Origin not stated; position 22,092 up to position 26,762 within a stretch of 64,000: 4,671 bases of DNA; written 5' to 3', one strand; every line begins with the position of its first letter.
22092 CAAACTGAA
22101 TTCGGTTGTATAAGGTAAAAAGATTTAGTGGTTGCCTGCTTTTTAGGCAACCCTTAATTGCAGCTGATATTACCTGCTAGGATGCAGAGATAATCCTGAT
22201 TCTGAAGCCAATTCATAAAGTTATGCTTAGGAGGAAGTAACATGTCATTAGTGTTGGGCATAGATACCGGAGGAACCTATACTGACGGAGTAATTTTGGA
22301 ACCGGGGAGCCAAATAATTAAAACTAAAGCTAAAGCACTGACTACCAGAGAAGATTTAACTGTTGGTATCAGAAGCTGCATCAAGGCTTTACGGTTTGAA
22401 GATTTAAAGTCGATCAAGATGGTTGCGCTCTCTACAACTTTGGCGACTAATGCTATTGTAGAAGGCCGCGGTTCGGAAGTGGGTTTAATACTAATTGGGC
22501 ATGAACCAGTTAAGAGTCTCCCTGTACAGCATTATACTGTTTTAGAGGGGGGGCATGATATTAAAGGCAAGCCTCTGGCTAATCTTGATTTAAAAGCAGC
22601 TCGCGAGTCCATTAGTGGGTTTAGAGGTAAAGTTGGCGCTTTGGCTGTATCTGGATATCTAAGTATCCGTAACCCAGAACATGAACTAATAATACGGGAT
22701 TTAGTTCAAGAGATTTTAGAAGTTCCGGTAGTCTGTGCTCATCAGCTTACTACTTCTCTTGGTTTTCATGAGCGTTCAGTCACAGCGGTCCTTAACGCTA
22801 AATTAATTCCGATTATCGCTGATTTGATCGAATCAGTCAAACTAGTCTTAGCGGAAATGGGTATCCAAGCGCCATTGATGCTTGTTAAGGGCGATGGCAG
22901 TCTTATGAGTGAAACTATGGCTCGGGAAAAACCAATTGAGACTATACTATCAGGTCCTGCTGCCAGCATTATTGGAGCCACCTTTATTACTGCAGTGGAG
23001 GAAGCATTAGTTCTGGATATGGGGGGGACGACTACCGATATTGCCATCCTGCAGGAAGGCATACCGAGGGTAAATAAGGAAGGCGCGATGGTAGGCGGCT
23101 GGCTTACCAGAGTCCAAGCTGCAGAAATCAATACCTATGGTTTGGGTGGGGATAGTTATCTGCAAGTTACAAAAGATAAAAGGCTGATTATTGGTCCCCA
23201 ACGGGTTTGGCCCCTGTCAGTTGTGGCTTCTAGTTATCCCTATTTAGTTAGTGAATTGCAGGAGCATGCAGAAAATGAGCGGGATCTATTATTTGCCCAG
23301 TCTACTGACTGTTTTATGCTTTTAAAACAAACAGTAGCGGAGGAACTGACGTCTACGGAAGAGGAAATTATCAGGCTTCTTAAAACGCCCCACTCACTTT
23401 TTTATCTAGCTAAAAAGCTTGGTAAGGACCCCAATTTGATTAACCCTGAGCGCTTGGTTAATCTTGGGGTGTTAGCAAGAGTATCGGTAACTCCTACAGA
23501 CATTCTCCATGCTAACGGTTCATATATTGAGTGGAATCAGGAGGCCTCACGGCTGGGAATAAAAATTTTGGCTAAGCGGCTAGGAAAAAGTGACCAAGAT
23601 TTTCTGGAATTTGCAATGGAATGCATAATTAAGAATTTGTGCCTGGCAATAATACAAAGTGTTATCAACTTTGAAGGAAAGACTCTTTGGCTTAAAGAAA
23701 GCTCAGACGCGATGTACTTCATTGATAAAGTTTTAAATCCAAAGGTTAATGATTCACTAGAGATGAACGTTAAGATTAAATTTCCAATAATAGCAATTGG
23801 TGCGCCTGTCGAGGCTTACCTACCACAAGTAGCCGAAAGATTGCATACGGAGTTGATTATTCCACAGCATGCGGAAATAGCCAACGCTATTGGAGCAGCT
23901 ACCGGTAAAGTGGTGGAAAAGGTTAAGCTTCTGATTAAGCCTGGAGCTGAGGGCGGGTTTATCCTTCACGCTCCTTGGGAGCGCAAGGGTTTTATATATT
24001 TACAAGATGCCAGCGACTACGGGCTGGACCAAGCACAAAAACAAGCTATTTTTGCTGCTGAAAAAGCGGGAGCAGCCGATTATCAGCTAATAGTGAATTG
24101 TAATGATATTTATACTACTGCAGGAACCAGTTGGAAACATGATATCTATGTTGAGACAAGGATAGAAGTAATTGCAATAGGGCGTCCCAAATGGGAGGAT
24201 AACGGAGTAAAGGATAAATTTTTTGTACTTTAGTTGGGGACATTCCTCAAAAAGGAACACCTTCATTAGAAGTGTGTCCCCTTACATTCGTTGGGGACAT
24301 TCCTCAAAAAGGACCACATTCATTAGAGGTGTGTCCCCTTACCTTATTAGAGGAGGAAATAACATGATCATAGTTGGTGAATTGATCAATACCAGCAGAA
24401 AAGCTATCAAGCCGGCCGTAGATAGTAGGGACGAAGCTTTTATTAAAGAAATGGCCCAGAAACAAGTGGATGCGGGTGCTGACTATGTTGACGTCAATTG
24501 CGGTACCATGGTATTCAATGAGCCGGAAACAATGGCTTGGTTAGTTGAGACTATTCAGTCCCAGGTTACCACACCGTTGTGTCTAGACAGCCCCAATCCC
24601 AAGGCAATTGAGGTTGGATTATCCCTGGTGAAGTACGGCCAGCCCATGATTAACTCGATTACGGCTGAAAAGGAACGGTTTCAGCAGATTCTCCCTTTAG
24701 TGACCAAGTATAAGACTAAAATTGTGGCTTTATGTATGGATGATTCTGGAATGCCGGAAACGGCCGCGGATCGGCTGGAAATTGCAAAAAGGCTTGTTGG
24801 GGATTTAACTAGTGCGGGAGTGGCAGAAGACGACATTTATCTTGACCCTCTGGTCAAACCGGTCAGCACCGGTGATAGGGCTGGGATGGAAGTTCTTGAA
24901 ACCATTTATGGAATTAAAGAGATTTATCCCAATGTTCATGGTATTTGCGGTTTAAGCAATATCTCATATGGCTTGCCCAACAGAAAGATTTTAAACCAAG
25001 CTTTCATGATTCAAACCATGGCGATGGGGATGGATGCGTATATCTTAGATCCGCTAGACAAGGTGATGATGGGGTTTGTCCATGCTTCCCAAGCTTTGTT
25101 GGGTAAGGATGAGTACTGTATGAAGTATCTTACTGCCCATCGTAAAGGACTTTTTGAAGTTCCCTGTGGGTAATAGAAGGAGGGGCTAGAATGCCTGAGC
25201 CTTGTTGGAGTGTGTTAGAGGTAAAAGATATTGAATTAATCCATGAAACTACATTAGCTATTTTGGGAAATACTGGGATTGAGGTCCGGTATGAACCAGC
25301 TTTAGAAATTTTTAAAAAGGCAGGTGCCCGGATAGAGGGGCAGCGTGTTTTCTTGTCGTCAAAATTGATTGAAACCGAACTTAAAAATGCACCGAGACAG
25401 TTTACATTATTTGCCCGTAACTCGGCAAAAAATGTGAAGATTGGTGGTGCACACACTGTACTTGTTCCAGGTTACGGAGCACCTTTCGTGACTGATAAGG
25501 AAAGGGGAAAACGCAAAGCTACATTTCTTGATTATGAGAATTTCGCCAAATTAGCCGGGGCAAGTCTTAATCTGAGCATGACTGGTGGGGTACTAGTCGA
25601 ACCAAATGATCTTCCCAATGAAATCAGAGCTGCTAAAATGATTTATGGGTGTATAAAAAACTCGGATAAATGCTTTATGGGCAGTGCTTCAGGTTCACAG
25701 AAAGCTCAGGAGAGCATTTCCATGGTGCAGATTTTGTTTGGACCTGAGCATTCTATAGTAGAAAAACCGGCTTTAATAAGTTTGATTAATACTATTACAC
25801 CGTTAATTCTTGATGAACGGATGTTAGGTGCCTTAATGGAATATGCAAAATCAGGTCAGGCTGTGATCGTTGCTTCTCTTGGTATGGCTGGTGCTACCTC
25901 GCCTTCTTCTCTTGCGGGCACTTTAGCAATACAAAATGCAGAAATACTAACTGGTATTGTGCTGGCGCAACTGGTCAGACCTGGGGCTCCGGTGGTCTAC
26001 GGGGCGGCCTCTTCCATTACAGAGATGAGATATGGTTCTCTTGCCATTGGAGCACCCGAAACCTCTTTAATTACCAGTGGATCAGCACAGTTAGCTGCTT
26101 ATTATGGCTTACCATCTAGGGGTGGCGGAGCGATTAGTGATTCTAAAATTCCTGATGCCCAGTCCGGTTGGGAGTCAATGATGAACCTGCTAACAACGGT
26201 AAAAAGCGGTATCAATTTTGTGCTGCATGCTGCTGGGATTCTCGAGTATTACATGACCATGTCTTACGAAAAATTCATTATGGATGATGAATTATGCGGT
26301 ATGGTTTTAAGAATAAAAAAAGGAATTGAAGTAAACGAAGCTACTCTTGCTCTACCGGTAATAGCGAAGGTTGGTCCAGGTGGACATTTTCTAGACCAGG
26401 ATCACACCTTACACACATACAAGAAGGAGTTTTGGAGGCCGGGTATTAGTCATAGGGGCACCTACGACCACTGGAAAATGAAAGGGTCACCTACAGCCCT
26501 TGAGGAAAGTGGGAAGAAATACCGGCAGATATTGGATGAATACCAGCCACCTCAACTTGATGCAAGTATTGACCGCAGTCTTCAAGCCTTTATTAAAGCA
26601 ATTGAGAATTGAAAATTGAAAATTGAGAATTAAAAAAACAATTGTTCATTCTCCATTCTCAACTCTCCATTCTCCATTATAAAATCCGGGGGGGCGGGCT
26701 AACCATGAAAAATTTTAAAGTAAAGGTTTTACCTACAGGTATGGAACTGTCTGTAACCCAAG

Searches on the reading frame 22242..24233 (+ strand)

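Call 31: search_protein_families(library=pfam, proteins=[window:22242-24233:+], max_evalue=0.00001)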
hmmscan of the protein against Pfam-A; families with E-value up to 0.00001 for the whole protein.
window:22242-24233:+ (663 aa): 3 families
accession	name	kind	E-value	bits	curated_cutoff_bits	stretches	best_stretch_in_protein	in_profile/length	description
PF01968.24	Hydantoinase_A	-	3.9e-31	108.8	22.9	1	178-373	1-184/291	Hydantoinase/oxoprolinase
PF05378.19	Hydant_A_N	-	1.5e-30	106.7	25.2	1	5-158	2-175/176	Hydantoinase/oxoprolinase N-terminal region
PF13941.12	MutL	-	7.9e-06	25.3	27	0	5-54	2-52/450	MutL protein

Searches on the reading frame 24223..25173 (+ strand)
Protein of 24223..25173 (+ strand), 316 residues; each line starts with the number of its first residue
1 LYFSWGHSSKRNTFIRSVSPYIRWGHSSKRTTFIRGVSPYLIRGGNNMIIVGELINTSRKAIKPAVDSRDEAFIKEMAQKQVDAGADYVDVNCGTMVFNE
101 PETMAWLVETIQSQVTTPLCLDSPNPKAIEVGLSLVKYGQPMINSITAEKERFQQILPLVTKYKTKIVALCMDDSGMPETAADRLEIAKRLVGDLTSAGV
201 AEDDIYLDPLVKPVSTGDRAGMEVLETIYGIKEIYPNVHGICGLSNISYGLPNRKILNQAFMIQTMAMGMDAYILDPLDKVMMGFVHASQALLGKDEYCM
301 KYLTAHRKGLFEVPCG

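Call 31: search_protein_families(library=pfam, proteins=[window:24223-25173:+], max_evalue=0.00001)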
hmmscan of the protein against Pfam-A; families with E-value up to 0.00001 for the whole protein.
window:24223-25173:+ (316 aa): 2 families
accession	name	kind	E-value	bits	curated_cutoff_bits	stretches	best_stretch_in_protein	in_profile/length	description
PF00809.28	Pterin_bind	-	2.5e-22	80.2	25.5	1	76-274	25-242/244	Pterin binding enzyme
PF03599.22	CdhD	-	5.8e-09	35.6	24.8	1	65-217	47-184/387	CO dehydrogenase/acetyl-CoA synthase delta subunit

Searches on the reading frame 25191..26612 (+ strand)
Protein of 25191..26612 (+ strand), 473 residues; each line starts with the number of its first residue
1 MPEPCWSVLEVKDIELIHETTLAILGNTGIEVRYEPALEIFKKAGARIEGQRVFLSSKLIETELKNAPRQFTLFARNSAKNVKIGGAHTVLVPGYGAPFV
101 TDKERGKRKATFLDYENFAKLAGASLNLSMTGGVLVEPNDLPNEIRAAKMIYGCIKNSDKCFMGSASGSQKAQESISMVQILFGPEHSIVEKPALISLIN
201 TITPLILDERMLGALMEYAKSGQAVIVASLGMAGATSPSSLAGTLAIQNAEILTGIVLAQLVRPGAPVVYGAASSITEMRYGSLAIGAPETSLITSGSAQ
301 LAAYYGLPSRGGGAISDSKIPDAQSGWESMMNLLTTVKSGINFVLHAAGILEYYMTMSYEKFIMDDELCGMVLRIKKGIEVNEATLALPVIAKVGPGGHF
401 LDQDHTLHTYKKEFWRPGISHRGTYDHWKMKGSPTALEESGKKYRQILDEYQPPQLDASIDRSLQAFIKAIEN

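Call 31: search_protein_families(library=pfam, proteins=[window:25191-26612:+], max_evalue=0.00001)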
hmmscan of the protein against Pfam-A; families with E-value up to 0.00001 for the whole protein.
window:25191-26612:+ (473 aa): 1 family
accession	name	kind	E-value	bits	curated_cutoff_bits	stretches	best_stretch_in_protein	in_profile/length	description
PF06253.16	MTTB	-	1.2e-159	531.9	25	1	6-469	31-493/500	Trimethylamine methyltransferase (MTTB)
